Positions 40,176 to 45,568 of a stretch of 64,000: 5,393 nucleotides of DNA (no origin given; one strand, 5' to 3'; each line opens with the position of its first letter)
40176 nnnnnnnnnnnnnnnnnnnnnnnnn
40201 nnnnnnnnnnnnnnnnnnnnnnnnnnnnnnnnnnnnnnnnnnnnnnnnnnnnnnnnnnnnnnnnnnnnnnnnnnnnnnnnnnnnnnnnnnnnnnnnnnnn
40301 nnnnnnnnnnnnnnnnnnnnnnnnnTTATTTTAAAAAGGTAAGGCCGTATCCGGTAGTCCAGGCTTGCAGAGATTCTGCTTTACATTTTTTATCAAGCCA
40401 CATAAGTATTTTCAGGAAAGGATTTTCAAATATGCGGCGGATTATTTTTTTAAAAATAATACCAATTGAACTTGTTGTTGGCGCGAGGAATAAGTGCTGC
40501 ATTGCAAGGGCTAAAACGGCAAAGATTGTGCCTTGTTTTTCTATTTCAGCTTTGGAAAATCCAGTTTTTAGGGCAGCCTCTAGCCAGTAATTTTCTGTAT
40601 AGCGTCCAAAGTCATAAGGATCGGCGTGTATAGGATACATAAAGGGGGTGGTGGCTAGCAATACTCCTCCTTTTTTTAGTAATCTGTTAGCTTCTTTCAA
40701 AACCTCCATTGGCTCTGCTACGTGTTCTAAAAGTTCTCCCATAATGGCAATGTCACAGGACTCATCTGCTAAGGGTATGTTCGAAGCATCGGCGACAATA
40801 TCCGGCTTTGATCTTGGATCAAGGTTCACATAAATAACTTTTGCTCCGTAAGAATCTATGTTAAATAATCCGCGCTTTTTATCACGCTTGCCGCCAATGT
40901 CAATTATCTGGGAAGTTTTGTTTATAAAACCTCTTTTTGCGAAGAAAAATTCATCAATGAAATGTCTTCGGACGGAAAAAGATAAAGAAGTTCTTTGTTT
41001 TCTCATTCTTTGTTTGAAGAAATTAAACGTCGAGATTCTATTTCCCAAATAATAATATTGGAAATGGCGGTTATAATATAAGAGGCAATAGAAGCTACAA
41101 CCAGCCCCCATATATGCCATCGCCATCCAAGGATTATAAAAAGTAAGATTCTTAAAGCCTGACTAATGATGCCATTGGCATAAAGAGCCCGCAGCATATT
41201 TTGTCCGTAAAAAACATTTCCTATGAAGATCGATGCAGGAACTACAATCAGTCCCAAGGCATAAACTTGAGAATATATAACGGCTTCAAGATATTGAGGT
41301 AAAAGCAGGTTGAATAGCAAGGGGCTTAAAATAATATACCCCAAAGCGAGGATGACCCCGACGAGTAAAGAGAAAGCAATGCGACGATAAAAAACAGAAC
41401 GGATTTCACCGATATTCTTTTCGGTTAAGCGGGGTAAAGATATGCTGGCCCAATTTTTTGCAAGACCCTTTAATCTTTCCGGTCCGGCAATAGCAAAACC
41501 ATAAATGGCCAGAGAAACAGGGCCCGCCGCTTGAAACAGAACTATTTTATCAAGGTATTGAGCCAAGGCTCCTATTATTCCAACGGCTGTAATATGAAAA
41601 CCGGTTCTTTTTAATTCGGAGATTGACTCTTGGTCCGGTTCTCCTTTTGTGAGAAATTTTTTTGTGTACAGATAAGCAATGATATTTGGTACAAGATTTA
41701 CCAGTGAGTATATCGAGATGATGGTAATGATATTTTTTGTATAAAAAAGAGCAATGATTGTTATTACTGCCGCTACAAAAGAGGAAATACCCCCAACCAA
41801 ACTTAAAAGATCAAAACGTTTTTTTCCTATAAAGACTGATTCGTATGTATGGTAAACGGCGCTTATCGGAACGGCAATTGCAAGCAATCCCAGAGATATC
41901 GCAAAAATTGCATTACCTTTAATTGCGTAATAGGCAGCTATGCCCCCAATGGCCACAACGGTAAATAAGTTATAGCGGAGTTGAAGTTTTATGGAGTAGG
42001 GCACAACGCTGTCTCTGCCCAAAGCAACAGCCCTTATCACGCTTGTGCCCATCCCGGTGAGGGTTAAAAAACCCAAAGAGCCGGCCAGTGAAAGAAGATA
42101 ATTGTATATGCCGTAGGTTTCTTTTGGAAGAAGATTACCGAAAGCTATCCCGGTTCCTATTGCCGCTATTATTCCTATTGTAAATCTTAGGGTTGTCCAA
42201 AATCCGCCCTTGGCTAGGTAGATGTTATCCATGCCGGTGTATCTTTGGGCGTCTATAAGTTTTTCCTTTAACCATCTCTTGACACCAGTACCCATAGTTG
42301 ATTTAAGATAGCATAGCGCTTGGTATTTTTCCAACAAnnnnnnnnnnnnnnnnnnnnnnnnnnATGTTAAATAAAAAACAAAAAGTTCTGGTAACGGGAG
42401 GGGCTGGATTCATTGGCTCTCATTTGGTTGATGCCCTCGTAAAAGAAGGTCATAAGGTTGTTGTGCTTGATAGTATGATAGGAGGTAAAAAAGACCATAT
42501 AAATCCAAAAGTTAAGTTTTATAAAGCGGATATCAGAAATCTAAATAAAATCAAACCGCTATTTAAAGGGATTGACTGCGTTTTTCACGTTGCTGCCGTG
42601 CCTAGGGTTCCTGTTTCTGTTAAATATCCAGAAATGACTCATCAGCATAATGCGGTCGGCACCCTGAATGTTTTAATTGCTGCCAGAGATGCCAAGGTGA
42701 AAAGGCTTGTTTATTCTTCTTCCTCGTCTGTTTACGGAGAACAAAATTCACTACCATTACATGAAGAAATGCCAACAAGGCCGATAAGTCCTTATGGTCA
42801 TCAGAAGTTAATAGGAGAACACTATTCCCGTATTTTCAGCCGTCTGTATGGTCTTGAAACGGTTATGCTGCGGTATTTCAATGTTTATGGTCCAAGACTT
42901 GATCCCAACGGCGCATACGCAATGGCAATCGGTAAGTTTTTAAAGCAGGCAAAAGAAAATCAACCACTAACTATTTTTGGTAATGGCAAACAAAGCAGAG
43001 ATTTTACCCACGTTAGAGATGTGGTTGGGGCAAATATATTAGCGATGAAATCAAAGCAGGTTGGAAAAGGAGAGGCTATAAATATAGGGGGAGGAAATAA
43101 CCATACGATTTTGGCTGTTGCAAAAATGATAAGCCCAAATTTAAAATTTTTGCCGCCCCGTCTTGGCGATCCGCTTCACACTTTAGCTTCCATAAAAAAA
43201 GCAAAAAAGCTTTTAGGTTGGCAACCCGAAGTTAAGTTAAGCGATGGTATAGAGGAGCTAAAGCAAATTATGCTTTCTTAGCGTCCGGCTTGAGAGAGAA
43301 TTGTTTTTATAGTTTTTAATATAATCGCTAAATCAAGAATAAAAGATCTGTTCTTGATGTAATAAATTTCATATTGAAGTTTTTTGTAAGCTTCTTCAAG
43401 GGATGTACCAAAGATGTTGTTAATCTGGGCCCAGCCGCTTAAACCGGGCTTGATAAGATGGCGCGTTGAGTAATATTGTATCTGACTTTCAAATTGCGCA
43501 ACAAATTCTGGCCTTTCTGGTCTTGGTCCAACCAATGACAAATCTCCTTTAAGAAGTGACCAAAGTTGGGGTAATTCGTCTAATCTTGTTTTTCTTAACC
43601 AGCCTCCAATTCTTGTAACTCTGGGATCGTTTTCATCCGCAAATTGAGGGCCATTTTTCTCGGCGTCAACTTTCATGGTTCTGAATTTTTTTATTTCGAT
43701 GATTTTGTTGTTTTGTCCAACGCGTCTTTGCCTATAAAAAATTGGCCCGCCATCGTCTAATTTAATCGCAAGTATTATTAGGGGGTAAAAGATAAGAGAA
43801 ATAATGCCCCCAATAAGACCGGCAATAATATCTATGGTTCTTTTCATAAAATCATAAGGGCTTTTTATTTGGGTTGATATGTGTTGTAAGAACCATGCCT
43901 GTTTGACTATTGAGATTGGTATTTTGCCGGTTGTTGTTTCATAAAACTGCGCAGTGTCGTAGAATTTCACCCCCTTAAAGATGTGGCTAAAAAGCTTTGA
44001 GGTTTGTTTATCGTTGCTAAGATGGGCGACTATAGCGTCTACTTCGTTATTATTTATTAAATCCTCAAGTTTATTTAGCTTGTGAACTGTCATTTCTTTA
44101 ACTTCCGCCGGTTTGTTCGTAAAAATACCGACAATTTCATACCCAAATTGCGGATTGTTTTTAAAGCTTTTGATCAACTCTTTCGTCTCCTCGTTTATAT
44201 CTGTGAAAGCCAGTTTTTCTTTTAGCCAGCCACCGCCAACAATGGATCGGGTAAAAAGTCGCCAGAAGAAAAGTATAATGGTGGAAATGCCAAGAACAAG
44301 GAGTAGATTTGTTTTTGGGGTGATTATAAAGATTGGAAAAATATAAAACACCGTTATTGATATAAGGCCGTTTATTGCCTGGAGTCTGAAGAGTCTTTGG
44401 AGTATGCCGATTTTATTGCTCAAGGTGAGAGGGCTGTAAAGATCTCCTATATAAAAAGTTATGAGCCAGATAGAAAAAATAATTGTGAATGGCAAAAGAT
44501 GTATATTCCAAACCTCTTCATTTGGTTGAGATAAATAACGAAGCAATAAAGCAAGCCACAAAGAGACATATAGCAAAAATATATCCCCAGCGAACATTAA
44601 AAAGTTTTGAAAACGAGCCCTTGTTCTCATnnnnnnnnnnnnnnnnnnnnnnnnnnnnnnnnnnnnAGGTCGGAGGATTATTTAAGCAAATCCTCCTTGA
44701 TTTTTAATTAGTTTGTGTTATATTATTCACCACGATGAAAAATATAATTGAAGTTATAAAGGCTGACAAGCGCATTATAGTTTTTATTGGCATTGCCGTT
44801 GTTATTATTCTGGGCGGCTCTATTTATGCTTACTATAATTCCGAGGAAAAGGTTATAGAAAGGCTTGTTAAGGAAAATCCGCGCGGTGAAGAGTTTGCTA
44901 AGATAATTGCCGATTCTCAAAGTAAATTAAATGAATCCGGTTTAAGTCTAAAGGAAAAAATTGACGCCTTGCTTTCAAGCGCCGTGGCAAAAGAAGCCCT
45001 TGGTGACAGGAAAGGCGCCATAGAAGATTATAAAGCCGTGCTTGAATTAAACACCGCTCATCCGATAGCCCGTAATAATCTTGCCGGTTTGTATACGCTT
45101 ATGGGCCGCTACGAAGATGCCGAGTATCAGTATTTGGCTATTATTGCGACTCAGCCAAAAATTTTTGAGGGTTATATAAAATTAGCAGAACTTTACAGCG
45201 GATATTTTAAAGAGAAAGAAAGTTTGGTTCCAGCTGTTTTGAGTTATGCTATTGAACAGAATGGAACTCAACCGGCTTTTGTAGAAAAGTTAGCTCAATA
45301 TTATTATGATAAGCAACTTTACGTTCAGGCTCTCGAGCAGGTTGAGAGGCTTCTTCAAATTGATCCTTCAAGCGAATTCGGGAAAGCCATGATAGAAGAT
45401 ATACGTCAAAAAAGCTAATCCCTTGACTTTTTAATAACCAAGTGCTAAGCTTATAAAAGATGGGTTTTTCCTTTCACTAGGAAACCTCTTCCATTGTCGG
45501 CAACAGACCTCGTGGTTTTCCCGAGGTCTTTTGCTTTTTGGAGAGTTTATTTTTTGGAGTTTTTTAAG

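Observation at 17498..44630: A ~27-kb glycan locus encoding an unusually decorated polysaccharide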

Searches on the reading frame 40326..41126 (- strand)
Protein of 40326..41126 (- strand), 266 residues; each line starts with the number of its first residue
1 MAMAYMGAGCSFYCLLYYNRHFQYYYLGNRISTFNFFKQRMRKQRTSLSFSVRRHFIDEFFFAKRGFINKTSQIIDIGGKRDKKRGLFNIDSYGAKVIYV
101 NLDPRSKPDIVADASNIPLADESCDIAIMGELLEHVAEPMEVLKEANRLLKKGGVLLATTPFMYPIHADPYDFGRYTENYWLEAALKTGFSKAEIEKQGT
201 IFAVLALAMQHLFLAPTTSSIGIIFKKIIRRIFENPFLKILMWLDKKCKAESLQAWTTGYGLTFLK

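Call 8: search_protein_families(library=pfam, proteins=[window:40326-41126:-], max_evalue=0.001)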
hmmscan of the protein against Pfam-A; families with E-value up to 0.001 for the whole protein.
window:40326-41126:- (266 aa): 6 families
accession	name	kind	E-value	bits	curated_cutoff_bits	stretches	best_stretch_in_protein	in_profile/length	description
PF08241.18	Methyltransf_11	-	2.2e-12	47.9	21.2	1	110-157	47-94/95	Methyltransferase domain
PF05148.21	Methyltransf_8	-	2.7e-07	31.1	27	1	94-157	93-155/219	Hypothetical methyltransferase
PF13489.12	Methyltransf_23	-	7.1e-07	29.5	27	1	68-162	20-120/164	Methyltransferase domain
PF13847.12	Methyltransf_31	-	2.1e-06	27.9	27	1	111-162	60-113/145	Methyltransferase domain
PF13649.12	Methyltransf_25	-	1.2e-05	26.3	27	1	110-154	51-97/97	Methyltransferase domain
PF08242.18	Methyltransf_12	-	6.5e-05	24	30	1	120-156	64-98/98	Methyltransferase domain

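Call 37: search_protein_families(library=ncbifam, proteins=[window:40326-41126:-], max_evalue=1e-8)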
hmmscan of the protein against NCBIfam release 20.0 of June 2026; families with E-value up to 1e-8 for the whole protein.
window:40326-41126:- (266 aa): 0 families

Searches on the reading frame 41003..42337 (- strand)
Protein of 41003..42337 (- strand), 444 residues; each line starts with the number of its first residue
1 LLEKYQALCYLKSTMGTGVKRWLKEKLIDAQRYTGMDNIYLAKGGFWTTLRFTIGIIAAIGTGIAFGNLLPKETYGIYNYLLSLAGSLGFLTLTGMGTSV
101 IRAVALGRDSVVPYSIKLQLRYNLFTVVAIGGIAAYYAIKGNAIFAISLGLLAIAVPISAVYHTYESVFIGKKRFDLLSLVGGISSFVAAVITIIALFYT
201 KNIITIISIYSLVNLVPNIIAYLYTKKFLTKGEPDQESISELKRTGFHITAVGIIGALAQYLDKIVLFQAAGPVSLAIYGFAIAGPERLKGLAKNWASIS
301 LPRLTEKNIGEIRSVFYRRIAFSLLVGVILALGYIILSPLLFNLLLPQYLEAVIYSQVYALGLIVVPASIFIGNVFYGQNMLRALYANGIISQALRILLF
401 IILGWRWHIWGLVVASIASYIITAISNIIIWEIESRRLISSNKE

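Call 8: search_protein_families(library=pfam, proteins=[window:41003-42337:-], max_evalue=0.001)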
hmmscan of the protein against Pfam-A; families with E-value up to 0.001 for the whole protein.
window:41003-42337:- (444 aa): 1 family
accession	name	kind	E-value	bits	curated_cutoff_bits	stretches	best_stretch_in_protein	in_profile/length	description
PF01943.22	Polysacc_synt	-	3.8e-17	63.1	28.2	1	41-282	1-247/274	Polysaccharide biosynthesis protein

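Call 10: search_protein_families(library=ncbifam, proteins=[window:41003-42337:-], max_evalue=0.00001)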
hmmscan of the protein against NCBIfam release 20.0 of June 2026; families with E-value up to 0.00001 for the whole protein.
window:41003-42337:- (444 aa): 0 families

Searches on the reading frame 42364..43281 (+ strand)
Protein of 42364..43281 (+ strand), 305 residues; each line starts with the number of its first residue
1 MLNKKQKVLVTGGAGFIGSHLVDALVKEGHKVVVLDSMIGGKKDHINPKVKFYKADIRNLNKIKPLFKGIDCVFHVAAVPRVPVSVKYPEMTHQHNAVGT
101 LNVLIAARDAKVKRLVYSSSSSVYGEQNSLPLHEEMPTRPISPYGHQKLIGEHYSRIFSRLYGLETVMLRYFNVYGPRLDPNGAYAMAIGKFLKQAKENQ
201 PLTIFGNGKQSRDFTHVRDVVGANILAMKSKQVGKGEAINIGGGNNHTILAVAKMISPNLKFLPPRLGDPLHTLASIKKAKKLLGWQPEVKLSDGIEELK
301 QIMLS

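Call 8: search_protein_families(library=pfam, proteins=[window:42364-43281:+], max_evalue=0.001)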
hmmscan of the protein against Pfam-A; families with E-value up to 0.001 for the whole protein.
window:42364-43281:+ (305 aa): 10 families
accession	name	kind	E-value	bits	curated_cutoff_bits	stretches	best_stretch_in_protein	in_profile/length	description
PF01370.27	Epimerase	-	2.9e-68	230.3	20.9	1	8-242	1-240/240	NAD dependent epimerase/dehydratase family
PF16363.11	GDP_Man_Dehyd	-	6.4e-59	200.5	27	1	9-298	1-331/332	GDP-mannose 4,6 dehydratase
PF01073.25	3Beta_HSD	-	8.3e-27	94.4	22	1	9-230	1-231/280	3-beta hydroxysteroid dehydrogenase/isomerase family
PF02719.21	Polysacc_synt_2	-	6.5e-18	65.4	20.2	1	8-255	1-242/293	Polysaccharide biosynthesis protein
PF04321.23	RmlD_sub_bind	-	2.7e-17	63.2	27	1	7-258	2-229/287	RmlD substrate binding domain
PF13460.12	NAD_binding_10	-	4.2e-11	43.5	27.2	1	12-129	1-107/184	NAD(P)H-binding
PF05368.20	NmrA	-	4.5e-10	40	27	1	4-121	1-108/298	NmrA-like family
PF07993.18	NAD_binding_4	-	4.4e-09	36.3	20.1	1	62-135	81-151/258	Male sterility protein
PF00106.31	adh_short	-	4.9e-05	23.3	26.6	1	7-70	2-71/195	short chain dehydrogenase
PF08659.16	KR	-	0.00031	21.1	22.6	0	8-116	3-132/180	KR domain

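Call 10: search_protein_families(library=ncbifam, proteins=[window:42364-43281:+], max_evalue=0.00001)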
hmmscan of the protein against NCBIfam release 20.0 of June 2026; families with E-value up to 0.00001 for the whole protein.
window:42364-43281:+ (305 aa): 32 families (the best 25 are shown)
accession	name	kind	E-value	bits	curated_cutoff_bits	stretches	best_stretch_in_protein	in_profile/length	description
TIGR01179.1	galE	equivalog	1.2e-56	192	262.3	1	7-292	1-314/332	UDP-glucose 4-epimerase GalE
NF011728.1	PRK15181.1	equivalog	4e-49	167.5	760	1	6-297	16-331/348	Vi polysaccharide biosynthesis UDP-N-acetylglucosaminuronic acid C-4 epimerase TviC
TIGR04180.1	EDH_00030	hypoth_equivalog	8.2e-45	153.1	475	1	8-258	1-254/297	NAD-dependent 4,6-dehydratase LegB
TIGR01181.1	dTDP_gluc_dehyt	equivalog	1.3e-40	139.4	365.1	1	7-298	1-306/321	dTDP-glucose 4,6-dehydratase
NF007956.0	PRK10675.1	subfamily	1.3e-37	129.7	394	1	7-293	2-319/338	UDP-glucose 4-epimerase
TIGR02197.1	heptose_epim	equivalog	6.2e-37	127.4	274.6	1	8-298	1-308/316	ADP-glyceromanno-heptose 6-epimerase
NF007582.0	PRK10217.1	equivalog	6.8e-28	97.8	698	1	6-264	2-274/355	dTDP-glucose 4,6-dehydratase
NF007490.0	PRK10084.1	subfamily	2.2e-26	92.7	649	1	7-265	2-282/361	dTDP-glucose 4,6-dehydratase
TIGR03466.1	HpnA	hypoth_equivalog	8.8e-25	87.3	367.65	1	7-267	2-253/327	hopanoid-associated sugar epimerase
NF042422.1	oxyalk_red_OleD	equivalog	4.9e-22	78.7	580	1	7-237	2-227/329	2-alkyl-3-oxoalkanoate reductase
NF008360.0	PRK11150.1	equivalog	5.2e-22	78.4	452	1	8-255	2-249/310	ADP-glyceromanno-heptose 6-epimerase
NF047922.1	GDPFucSynFcl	equivalog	1.9e-21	76.8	500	1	4-303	1-301/308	GDP-L-fucose synthase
NF005998.1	PRK08125.1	equivalog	4.5e-21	74.9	777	1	3-256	313-581/649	bifunctional UDP-4-amino-4-deoxy-L-arabinose formyltransferase/UDP-glucuronic acid oxidase ArnA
NF008872.0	PRK11908.1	equivalog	1.4e-19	70.3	294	1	6-257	2-268/349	bifunctional UDP-4-keto-pentose/UDP-xylose synthase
NF042423.1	oxyalk_red_Shew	equivalog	6e-19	68.3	580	1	3-230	6-223/331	2-alkyl-3-oxoalkanoate reductase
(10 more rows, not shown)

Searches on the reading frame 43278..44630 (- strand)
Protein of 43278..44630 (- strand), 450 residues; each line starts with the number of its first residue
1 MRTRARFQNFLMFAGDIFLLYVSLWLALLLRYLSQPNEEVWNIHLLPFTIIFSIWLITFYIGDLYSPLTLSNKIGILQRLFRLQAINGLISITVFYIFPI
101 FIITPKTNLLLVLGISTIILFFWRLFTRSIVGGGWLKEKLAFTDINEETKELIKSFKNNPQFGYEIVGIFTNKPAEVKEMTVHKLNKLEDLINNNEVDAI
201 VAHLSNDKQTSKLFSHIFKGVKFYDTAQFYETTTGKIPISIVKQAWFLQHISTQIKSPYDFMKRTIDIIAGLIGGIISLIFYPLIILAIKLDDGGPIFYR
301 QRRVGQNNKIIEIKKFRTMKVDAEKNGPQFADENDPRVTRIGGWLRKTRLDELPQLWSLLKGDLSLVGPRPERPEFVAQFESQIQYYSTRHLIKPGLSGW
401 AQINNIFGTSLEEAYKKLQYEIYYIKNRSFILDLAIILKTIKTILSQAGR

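Call 8: search_protein_families(library=pfam, proteins=[window:43278-44630:-], max_evalue=0.001)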
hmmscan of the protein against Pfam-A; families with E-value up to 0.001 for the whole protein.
window:43278-44630:- (450 aa): 2 families
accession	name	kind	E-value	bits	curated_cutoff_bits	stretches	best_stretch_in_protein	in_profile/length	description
PF02397.22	Bac_transf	-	1.8e-64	217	27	1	263-445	1-178/179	Bacterial sugar transferase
PF13727.12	CoA_binding_3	-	0.00084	19.8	25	0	63-201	4-146/175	CoA-binding domain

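Call 9: find_encoding_contigs(protein=window:43278-44630:-, flank=10000, max_places=10)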
Protein window:43278-44630:- (450 aa): no gene with exactly this product is on record in the collection.

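Call 10: search_protein_families(library=ncbifam, proteins=[window:43278-44630:-], max_evalue=0.00001)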
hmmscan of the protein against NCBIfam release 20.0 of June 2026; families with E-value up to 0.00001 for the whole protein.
window:43278-44630:- (450 aa): 10 families
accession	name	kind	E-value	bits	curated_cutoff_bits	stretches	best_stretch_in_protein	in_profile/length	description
TIGR03025.1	EPS_sugtrans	subfamily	4.6e-109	365.6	295.55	1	15-448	2-442/445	exopolysaccharide biosynthesis polyprenyl glycosylphosphotransferase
TIGR03013.1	EpsB_2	subfamily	2.9e-107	359.5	393.35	1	16-449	3-441/443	TIGR03013 family XrtA/PEP-CTERM system glycosyltransferase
TIGR03023.1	WcaJ_sugtrans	equivalog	5.6e-91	306.1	410.75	1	16-446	3-448/453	undecaprenyl-phosphate glucose phosphotransferase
TIGR03022.1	WbaP_sugtrans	subfamily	3.1e-62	211.3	403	1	12-449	1-454/456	undecaprenyl-phosphate galactose phosphotransferase WbaP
NF007518.0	PRK10124.1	equivalog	5.4e-52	177.1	684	1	15-441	24-454/464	undecaprenyl-phosphate glucose phosphotransferase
NF050817.1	PolSacchBiosHfsE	equivalog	2.1e-45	155.3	750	1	260-446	269-461/467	polysaccharide biosynthesis protein HfsE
NF052601.1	undeca_RfbP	equivalog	1.6e-40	138.9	330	1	255-445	37-236/244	undecaprenyl-phosphate galactose phosphotransferase family protein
NF041877.1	EPS_EpsZ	equivalog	2.4e-33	115.5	800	1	246-449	249-457/459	exopolysaccharide biosynthesis polyisoprenyl-phosphate hexose-1-phosphate transferase EpsZ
NF011751.0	PRK15204.1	equivalog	1.5e-31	109.5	907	1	112-449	120-474/476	undecaprenyl-phosphate galactose phosphotransferase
NF045514.1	glycotran_HepC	equivalog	9.9e-19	67.5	140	1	252-371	106-211/220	heterocyst development glycosyltransferase HepC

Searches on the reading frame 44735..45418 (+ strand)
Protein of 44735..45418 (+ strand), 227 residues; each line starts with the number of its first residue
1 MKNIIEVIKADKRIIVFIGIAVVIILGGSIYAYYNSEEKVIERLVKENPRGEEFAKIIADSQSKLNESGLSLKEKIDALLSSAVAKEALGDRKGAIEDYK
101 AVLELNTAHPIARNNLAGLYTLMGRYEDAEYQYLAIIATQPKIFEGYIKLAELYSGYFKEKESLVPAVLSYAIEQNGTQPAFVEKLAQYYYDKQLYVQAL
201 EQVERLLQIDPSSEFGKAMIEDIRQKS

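Call 8: search_protein_families(library=pfam, proteins=[window:44735-45418:+], max_evalue=0.001)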
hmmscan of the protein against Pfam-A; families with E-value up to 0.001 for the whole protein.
window:44735-45418:+ (227 aa): 9 families
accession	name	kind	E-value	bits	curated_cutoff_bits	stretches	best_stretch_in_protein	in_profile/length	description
PF14559.12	TPR_19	-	1.4e-09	38.6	25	1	89-141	4-56/68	Tetratricopeptide repeat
PF13432.12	TPR_16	-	1.6e-08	35.3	32.7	1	85-139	6-60/65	Tetratricopeptide repeat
PF07719.23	TPR_2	-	1.6e-08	34.5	27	0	185-212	6-33/34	Tetratricopeptide repeat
PF13428.12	TPR_14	-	2.4e-08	34.3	23.5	0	77-117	2-42/44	Tetratricopeptide repeat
PF00515.34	TPR_1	-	5.4e-08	32.8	27.8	0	112-137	3-28/34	Tetratricopeptide repeat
PF13431.12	TPR_17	-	1.1e-06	28.9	24.4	0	99-130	2-33/34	Tetratricopeptide repeat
PF13414.12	TPR_11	-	0.00012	22.1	26.8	0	89-124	7-42/42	TPR repeat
PF13424.12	TPR_12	-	0.0002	21.9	30.1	0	79-134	6-69/77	Tetratricopeptide repeat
PF13181.12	TPR_8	-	0.00093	19.6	25.7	0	77-108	2-33/34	Tetratricopeptide repeat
